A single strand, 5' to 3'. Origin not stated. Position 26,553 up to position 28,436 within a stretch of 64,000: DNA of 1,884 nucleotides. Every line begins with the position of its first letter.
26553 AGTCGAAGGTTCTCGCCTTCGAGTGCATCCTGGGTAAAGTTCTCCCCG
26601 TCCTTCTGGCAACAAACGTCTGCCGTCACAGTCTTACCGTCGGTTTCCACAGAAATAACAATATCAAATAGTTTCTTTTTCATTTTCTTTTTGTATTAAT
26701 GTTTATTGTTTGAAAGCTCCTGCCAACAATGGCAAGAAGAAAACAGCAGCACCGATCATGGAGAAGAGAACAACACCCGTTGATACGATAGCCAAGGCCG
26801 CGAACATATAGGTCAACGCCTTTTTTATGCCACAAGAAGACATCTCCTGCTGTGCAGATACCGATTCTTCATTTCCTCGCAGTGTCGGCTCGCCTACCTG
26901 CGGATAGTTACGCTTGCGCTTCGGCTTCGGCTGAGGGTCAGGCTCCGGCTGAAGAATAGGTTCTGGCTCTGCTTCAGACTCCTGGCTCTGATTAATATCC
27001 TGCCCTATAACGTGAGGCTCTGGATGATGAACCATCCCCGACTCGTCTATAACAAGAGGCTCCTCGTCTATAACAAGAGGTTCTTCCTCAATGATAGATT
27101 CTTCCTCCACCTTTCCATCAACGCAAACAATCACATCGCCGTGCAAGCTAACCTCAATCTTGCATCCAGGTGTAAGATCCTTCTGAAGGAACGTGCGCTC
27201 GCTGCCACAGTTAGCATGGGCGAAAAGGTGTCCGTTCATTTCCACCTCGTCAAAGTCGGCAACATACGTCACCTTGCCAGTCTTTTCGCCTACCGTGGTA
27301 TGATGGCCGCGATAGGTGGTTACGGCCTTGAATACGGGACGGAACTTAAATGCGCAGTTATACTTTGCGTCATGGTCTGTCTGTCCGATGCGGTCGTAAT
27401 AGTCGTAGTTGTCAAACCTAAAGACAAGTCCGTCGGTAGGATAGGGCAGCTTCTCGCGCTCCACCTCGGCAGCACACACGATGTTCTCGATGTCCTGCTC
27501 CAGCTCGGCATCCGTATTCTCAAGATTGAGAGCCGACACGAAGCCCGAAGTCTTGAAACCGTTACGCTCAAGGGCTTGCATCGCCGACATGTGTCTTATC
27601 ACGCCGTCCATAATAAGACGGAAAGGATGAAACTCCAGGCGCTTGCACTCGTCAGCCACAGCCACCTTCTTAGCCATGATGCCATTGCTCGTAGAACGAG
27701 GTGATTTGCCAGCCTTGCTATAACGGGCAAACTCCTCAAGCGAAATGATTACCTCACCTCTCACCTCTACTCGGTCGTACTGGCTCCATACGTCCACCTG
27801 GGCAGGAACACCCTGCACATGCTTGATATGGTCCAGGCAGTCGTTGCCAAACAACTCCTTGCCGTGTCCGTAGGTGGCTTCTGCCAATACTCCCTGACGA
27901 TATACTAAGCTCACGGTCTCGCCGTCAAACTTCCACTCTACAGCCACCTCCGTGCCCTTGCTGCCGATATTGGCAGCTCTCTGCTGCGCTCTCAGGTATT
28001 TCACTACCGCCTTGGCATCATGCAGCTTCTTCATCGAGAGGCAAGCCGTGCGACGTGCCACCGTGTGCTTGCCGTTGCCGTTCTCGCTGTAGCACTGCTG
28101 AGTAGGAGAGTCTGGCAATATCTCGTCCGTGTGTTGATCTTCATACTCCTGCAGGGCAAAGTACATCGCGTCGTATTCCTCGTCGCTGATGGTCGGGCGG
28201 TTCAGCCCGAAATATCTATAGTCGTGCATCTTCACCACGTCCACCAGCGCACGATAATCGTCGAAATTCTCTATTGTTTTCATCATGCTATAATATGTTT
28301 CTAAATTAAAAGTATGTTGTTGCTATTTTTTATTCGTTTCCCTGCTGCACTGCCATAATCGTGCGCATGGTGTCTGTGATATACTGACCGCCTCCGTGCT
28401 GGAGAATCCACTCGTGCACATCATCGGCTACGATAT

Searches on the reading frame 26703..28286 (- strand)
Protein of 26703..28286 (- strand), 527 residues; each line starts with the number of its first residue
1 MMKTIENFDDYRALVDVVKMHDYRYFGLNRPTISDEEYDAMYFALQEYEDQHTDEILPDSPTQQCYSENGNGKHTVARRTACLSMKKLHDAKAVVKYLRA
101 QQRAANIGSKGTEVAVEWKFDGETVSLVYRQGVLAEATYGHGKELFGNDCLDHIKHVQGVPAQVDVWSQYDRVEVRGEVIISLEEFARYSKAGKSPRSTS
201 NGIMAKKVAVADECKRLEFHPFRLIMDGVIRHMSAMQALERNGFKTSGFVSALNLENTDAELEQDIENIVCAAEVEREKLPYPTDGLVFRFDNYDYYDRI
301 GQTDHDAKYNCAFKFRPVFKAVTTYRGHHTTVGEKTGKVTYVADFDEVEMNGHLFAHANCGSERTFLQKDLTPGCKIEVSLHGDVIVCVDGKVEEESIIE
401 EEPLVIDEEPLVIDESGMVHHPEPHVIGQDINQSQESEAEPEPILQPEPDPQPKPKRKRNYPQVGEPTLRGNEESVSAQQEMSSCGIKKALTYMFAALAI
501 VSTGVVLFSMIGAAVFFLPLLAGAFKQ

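Call 9: search_protein_families(library=phrogs, proteins=[window:26703-28286:-])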
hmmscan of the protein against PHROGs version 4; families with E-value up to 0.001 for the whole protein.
window:26703-28286:- (527 aa): 2 families
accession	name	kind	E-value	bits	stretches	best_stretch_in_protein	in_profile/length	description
phrog_3869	-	DNA, RNA and nucleotide metabolism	1e-65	223.5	1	11-413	9-404/656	NAD-dependent DNA ligase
phrog_3359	-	DNA, RNA and nucleotide metabolism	9.4e-21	75.4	1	18-394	8-324/325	NAD-dependent DNA ligase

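Call 10: search_protein_families(library=pfam, proteins=[window:26703-28286:-])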
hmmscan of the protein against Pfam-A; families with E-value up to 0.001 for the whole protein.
window:26703-28286:- (527 aa): 3 families
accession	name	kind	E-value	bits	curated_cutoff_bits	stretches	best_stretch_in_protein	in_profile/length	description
PF01653.23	DNA_ligase_aden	-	3e-30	106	27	1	75-317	6-252/253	NAD-dependent DNA ligase adenylation domain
PF03120.22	DNA_ligase_OB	-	1.1e-08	35.3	32.9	1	333-396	12-74/79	NAD-dependent DNA ligase OB-fold domain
PF22745.1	Nlig-Ia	-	0.00085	20.4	27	0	18-55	13-50/92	DNA ligase-like, N-terminal NAD+-binding domain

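Call 43: search_dna_similar(query=window:26703-28286:-, collection=phages, mode=protein, max_rows=12)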
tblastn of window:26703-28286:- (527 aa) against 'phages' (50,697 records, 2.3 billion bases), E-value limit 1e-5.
Records with a match: 193; places in all: 193; records where one place covers at least 80% of the query: 0.
Best place of each record, by identity: <60% 193.
By first word of the organism name: Bacteriophage 30; Pseudomonas 27; Aeromonas 21; Vibrio 16; Klebsiella 13; Staphylococcus 12; Serratia 11; Ralstonia 10; Erwinia 8; Listeria 7; and 23 more.
By host as written in the record: - 41; Staphylococcus aureus 9; Pseudomonas aeruginosa 7; Klebsiella pneumoniae 7; Aeromonas hydrophila 7; Listeria monocytogenes 6; Ralstonia pseudosolanacearum 5; Erwinia amylovora 5; and 63 more.
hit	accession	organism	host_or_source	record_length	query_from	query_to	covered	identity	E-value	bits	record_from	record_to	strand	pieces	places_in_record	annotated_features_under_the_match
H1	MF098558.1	Pseudoalteromonas phage KB12-38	Pseudoalteromonas sp. KB12-38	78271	5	393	74%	28.3%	1e-28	126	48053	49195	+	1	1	hypothetical protein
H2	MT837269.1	Bacteriophage sp.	human fecal samples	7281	10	417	77%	26.7%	1e-23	111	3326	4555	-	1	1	record has no annotation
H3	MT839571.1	Bacteriophage sp.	human fecal samples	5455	2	391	74%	27.7%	8e-28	124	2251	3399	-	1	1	record has no annotation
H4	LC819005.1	Ralstonia phage FLC1-1B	Ralstonia pseudosolanacearum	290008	5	386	72%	27.9%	1e-13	80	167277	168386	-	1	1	putative DNA ligase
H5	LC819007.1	Ralstonia phage FLC4-3B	Ralstonia pseudosolanacearum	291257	5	386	72%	27.9%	6e-13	78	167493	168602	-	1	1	putative DNA ligase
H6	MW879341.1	Erwinia phage pEa_SNUABM_54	Erwinia amylovora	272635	9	386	72%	28.0%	2e-21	104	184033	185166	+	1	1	hypothetical protein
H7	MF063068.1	Pseudomonas phage Noxifer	Pseudomonas fluorescens SBW25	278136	14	390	72%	27.9%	4e-26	119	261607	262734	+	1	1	DNA ligase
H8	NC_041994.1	Pseudomonas phage Noxifer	Pseudomonas fluorescens SBW25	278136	14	390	72%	27.9%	4e-26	119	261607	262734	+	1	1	NAD-dependent DNA ligase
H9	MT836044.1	Bacteriophage sp.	human fecal samples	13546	4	386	73%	27.3%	1e-22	108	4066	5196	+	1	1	record has no annotation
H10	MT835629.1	Bacteriophage sp.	human fecal samples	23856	14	391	72%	27.7%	2e-23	110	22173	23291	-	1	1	record has no annotation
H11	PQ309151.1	Ralstonia phage RsoM3USA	Ralstonia solanacearum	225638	1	393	75%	26.5%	1e-18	96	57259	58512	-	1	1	ligA: DNA ligase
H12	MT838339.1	Bacteriophage sp.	human fecal samples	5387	17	391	71%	27.4%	7e-24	112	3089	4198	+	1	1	record has no annotation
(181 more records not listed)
